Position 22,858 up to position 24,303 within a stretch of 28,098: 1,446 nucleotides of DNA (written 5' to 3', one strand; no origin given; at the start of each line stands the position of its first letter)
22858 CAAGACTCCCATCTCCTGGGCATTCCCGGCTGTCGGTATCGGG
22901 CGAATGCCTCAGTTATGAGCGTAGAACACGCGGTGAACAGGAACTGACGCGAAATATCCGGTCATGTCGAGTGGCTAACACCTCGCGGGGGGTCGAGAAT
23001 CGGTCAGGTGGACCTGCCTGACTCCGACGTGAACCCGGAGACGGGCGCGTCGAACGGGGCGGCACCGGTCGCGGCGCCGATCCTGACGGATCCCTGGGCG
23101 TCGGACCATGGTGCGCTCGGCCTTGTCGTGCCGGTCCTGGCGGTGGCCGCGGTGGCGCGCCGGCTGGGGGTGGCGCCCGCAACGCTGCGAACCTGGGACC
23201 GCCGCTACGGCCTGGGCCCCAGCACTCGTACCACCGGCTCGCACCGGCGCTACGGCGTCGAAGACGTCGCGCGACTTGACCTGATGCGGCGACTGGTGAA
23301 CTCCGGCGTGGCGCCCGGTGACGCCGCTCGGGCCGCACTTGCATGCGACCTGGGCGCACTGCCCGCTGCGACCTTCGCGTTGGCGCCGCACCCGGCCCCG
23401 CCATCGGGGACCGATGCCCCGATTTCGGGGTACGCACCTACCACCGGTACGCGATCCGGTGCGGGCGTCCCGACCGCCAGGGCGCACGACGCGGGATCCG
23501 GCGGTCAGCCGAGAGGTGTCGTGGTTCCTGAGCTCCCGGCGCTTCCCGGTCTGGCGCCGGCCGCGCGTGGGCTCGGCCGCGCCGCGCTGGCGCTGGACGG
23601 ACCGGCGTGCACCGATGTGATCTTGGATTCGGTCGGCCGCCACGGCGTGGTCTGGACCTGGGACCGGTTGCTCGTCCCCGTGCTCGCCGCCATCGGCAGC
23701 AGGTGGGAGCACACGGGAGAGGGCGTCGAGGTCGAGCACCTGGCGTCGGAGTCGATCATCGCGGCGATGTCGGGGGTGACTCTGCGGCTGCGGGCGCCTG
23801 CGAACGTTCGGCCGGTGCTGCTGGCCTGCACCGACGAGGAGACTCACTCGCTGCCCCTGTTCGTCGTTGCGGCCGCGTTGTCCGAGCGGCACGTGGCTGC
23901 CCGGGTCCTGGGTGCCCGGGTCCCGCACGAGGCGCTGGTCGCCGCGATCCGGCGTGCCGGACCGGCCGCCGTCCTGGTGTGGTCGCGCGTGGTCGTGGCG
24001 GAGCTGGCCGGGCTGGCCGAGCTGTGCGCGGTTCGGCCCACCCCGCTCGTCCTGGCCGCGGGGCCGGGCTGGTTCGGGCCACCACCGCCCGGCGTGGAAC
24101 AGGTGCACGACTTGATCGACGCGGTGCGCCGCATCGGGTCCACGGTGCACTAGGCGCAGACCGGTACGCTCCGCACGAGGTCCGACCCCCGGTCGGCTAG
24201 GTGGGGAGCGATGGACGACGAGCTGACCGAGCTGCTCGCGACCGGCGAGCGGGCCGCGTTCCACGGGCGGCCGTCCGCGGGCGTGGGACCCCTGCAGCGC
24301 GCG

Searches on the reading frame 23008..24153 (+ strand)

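Call 6: search_protein_families(library=pfam, proteins=[window:23008-24153:+])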
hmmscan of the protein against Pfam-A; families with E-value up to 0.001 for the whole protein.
window:23008-24153:+ (381 aa): 5 families
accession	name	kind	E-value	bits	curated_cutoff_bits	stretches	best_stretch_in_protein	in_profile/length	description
PF13411.12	MerR_1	-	5.4e-15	55.7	21.6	1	46-108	3-64/69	MerR HTH family regulatory protein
PF00376.29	MerR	-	2.2e-08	34.2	28.2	1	48-82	4-38/38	MerR family regulatory protein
PF02310.24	B12-binding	-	1e-06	29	32.1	1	270-325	3-58/121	B12 binding domain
PF02607.22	B12-binding_2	-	5.1e-05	23.8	23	1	187-255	3-71/74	B12 binding domain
PF01527.26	HTH_Tnp_1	-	0.00022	21.8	24.1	1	44-68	24-50/75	Transposase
